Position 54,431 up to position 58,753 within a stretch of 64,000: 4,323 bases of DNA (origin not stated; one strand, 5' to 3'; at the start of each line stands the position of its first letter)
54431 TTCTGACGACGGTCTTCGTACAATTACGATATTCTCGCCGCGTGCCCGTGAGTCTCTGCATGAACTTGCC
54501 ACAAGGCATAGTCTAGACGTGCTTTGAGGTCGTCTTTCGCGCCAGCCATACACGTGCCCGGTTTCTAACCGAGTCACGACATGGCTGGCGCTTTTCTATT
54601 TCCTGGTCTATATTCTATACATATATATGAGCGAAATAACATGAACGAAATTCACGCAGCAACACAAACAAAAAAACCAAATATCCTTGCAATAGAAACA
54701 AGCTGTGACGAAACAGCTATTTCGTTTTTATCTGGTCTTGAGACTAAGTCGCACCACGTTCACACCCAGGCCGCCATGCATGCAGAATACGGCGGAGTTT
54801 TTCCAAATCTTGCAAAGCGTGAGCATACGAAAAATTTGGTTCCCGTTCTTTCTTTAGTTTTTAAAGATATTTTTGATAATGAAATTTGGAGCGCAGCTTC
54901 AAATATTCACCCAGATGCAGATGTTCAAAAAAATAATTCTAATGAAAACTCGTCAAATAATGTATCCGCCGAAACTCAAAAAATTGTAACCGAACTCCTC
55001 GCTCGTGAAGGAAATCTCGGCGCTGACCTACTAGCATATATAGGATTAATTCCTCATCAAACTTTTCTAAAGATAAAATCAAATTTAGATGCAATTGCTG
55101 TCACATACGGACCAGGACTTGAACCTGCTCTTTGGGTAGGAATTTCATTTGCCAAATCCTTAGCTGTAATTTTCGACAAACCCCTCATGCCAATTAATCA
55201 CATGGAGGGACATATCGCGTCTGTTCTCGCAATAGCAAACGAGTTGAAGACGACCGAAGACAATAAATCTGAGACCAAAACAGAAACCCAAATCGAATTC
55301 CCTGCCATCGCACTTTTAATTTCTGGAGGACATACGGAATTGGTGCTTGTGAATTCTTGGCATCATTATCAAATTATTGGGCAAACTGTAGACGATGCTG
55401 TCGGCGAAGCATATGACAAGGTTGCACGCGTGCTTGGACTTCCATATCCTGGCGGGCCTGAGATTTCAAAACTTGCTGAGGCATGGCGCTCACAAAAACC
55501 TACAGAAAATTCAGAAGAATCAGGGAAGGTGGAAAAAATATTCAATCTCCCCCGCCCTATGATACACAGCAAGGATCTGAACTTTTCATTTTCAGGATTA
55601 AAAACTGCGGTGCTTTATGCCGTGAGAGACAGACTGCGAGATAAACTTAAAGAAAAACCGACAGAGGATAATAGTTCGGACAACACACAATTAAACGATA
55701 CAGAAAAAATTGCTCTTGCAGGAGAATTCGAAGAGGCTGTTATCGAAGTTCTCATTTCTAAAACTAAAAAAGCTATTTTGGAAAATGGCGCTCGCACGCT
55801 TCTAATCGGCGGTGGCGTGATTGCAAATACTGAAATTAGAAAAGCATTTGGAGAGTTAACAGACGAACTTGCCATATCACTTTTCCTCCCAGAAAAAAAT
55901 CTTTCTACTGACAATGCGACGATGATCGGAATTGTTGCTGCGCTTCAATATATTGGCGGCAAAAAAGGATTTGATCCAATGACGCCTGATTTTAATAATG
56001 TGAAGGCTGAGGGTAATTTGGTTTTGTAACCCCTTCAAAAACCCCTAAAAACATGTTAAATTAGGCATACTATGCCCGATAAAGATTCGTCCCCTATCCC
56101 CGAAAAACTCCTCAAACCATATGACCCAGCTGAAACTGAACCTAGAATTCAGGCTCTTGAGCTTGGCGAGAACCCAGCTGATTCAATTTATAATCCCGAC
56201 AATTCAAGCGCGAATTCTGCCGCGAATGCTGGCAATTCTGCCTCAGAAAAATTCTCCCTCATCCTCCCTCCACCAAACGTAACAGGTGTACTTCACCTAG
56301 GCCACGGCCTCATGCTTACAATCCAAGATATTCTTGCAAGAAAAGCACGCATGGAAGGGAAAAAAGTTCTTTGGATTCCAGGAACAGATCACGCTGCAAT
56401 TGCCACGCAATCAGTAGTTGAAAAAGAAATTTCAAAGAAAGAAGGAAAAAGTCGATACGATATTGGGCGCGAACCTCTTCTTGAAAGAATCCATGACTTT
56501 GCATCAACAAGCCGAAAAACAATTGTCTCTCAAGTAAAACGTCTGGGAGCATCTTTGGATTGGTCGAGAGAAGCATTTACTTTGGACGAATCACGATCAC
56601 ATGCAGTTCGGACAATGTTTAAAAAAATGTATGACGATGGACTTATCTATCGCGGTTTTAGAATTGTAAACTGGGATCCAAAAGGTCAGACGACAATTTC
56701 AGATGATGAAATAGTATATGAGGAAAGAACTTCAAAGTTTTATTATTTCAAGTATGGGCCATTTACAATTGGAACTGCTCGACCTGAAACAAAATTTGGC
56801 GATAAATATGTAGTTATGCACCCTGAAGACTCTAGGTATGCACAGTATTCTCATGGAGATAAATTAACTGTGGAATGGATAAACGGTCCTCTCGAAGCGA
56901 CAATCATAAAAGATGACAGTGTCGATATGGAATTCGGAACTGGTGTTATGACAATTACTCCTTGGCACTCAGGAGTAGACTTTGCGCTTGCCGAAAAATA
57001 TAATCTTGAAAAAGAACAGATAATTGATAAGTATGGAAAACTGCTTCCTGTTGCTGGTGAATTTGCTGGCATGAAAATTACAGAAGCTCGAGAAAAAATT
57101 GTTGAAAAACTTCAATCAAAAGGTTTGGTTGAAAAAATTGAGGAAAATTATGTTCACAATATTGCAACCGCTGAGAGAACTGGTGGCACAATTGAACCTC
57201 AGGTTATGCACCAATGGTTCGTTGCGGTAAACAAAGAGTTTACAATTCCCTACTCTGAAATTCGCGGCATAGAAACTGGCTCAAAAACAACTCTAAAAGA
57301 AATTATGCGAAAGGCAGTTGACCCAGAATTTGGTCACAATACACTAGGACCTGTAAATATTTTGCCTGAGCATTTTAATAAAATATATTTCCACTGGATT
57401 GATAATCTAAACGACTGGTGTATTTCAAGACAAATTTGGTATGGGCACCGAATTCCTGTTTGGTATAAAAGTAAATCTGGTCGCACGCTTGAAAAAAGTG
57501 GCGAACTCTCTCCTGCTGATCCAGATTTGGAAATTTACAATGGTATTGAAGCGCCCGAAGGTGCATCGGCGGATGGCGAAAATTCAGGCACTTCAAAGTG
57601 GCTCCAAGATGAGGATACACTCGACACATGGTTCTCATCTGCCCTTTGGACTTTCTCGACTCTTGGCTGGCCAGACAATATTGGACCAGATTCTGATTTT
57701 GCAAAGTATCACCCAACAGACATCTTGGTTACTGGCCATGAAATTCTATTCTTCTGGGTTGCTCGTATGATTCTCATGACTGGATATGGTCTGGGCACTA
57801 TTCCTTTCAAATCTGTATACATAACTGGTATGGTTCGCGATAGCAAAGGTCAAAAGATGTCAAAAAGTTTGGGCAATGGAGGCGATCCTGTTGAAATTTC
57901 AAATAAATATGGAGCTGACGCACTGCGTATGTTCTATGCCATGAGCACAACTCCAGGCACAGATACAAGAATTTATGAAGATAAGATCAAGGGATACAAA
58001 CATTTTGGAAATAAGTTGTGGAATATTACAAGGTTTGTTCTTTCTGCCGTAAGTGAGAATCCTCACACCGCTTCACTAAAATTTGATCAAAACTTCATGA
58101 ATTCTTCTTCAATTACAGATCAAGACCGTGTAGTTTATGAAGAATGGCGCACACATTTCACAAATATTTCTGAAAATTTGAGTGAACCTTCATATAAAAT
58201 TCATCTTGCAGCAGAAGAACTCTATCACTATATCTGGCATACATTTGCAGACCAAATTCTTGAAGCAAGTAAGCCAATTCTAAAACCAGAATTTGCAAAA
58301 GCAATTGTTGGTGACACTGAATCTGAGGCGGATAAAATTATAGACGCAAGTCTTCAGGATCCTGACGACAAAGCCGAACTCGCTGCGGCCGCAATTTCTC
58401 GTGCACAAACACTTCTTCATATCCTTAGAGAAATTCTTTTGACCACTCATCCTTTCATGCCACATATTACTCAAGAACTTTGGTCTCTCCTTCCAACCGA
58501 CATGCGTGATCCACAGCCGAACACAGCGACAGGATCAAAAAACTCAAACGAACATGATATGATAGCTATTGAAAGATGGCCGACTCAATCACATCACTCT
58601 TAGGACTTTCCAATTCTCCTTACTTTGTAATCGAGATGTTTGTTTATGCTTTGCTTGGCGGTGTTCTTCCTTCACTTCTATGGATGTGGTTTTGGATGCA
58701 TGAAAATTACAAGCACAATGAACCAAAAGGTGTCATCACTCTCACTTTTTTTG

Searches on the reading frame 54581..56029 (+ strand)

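Call 8: search_protein_families(library=pfam, proteins=[window:54581-56029:+], max_evalue=0.00001)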
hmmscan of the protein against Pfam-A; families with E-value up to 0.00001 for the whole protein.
window:54581-56029:+ (482 aa): 1 family
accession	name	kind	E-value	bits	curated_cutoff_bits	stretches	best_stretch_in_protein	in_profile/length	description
PF00814.31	TsaD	-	5.5e-70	236.5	24.8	2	167-450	49-263/264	tRNA N6-adenosine threonylcarbamoyltransferase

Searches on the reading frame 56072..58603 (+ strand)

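Call 8: search_protein_families(library=pfam, proteins=[window:56072-58603:+], max_evalue=0.00001)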
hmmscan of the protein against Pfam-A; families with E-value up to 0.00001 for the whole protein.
window:56072-58603:+ (843 aa): 3 families
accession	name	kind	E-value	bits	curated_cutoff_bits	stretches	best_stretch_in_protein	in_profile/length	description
PF00133.28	tRNA-synt_1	-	3.2e-119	398.8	22.7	1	55-633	19-412/414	tRNA synthetases class I (I, L, M and V)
PF09334.17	tRNA-synt_1g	-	3.2e-17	62.8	20.1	1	69-214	9-135/391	tRNA synthetases class I (M)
PF08264.19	Anticodon_1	-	5e-15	56.1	25.1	1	772-838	58-106/148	Anticodon-binding domain of tRNA ligase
